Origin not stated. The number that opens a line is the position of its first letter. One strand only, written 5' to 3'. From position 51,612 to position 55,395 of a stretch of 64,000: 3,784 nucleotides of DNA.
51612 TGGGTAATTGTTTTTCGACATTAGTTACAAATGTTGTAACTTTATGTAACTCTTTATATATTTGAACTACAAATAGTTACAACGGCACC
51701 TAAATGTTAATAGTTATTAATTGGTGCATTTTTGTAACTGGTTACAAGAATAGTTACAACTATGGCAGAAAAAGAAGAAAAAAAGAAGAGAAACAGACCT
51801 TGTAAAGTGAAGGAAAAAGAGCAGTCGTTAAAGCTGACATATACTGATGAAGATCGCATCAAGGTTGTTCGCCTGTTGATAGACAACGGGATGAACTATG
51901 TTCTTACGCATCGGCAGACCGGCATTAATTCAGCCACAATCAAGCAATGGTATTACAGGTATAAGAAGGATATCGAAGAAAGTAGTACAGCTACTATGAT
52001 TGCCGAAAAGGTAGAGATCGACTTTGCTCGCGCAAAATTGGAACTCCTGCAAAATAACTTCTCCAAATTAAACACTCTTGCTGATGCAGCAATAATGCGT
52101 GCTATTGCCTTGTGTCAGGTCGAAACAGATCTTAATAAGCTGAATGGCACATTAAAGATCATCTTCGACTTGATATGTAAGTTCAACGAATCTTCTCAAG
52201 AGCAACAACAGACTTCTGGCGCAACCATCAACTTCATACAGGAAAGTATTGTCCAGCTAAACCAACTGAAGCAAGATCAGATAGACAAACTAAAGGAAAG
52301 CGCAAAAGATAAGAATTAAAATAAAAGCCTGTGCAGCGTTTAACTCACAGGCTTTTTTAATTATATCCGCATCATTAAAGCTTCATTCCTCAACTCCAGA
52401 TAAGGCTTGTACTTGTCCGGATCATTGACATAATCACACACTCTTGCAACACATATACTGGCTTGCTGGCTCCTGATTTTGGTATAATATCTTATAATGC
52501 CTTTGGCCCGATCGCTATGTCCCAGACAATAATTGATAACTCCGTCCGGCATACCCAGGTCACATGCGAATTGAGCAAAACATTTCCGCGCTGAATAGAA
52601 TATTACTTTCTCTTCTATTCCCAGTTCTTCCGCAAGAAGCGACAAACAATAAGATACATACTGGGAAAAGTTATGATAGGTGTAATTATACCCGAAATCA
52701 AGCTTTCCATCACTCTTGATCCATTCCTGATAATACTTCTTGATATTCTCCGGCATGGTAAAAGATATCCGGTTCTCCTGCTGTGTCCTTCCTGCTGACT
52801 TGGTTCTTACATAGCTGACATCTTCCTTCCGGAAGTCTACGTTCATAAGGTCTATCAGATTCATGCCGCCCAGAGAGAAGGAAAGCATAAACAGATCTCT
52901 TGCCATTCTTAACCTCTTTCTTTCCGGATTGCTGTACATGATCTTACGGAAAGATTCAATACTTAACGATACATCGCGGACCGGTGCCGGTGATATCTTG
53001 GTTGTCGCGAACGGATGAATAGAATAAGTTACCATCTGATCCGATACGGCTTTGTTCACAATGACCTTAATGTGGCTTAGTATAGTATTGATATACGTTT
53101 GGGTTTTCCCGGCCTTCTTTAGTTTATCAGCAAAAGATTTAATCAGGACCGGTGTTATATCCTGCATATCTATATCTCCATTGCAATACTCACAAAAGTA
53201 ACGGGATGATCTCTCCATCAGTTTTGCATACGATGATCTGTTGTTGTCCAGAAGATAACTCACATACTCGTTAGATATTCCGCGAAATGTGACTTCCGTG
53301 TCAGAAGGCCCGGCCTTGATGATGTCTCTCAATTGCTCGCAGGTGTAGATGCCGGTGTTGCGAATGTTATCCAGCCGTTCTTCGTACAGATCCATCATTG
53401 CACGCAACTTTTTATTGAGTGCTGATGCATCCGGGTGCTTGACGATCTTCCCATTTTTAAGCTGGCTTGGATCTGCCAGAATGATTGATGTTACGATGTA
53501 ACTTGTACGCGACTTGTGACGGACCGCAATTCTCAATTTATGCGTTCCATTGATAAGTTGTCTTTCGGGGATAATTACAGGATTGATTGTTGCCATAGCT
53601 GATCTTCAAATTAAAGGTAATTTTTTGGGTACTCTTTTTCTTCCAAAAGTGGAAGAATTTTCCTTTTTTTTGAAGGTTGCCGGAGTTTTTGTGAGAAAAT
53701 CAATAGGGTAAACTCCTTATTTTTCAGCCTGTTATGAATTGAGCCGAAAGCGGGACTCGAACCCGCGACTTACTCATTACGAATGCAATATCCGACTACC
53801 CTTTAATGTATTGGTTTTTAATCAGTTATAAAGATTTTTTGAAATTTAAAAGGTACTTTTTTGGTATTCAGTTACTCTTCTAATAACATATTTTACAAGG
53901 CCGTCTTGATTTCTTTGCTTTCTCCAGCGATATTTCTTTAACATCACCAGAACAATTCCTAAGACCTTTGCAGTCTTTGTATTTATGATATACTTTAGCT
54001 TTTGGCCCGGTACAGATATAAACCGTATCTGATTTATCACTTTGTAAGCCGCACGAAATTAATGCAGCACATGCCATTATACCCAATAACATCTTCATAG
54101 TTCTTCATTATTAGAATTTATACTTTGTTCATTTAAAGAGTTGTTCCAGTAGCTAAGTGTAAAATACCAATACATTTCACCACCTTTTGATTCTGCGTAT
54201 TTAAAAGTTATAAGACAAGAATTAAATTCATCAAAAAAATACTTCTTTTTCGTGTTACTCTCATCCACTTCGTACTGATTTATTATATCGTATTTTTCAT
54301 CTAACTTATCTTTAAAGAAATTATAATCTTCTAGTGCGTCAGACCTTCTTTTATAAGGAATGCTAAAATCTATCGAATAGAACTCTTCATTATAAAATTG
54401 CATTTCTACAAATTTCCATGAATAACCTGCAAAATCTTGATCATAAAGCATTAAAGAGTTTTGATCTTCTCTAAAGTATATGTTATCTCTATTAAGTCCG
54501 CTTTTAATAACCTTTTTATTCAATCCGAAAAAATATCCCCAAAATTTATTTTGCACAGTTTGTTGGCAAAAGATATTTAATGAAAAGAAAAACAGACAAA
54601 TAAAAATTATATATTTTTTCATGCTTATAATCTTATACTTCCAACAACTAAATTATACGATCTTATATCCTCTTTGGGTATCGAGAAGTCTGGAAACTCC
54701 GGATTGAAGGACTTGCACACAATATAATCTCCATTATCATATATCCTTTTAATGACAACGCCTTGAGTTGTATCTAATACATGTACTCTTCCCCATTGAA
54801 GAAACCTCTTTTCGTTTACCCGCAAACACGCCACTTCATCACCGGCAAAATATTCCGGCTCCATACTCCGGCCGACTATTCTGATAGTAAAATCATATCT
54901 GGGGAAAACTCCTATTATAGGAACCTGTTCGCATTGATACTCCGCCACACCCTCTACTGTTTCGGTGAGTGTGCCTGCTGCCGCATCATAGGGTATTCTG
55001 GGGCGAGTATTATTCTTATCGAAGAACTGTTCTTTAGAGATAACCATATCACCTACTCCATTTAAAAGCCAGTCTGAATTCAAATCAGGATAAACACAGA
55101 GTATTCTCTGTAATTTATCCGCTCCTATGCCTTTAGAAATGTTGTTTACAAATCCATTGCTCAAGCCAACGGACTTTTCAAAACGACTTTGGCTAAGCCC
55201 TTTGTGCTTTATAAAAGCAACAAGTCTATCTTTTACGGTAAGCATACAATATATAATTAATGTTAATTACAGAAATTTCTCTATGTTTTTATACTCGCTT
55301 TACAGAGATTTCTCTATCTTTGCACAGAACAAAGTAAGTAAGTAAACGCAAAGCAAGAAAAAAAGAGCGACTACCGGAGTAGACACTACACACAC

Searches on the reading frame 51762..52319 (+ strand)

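Call 40: search_protein_families(library=phrogs, proteins=[window:51762-52319:+], max_evalue=0.001)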
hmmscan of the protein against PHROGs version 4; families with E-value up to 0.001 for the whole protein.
window:51762-52319:+ (185 aa): 1 family
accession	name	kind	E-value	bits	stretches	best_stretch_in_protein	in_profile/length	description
phrog_151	-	integration and excision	2e-06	27.6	1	15-98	117-204/582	transposase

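Call 47: search_protein_families(library=pfam, proteins=[window:51762-52319:+], max_evalue=1)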
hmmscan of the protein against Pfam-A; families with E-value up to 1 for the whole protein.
window:51762-52319:+ (185 aa): 4 families
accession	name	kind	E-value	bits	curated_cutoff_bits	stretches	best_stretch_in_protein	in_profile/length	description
PF01527.26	HTH_Tnp_1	-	0.00023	21.8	24.1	1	26-86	6-67/75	Transposase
PF13518.12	HTH_28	-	0.0004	20.9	25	1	32-68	2-37/52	Helix-turn-helix domain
PF13384.12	HTH_23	-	0.0029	17.8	24.6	1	28-69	3-43/50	Homeodomain-like domain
PF01371.25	Trp_repressor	-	0.094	13.2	27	1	31-61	37-67/88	Trp repressor protein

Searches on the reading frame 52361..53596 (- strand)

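Call 40: search_protein_families(library=phrogs, proteins=[window:52361-53596:-], max_evalue=0.001)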
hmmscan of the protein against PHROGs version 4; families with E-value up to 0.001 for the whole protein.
window:52361-53596:- (411 aa): 1 family
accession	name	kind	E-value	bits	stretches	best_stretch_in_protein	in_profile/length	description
phrog_1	-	integration and excision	2.2e-13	51.3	1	76-375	153-436/611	integrase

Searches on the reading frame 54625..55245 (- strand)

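Call 8: search_protein_families(library=pfam, proteins=[window:54625-55245:-], max_evalue=0.01)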
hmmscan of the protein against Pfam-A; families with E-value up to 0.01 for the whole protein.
window:54625-55245:- (206 aa): 1 family
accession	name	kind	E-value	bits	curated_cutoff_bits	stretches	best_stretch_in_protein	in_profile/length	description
PF00717.28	Peptidase_S24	-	5.4e-11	42.7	23.3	1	87-194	5-109/116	Peptidase S24-like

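Call 40: search_protein_families(library=phrogs, proteins=[window:54625-55245:-], max_evalue=0.001)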
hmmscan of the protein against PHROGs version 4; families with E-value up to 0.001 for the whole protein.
window:54625-55245:- (206 aa): 3 families
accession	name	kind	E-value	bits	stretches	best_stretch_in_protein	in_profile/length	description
phrog_4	-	transcription regulation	3.6e-22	79.9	1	2-205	135-337/400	transcriptional repressor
phrog_6201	-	transcription regulation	2.7e-09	38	1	111-198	21-106/121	CI-like repressor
phrog_8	-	transcription regulation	1.8e-07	31.9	1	3-83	161-235/346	transcriptional regulator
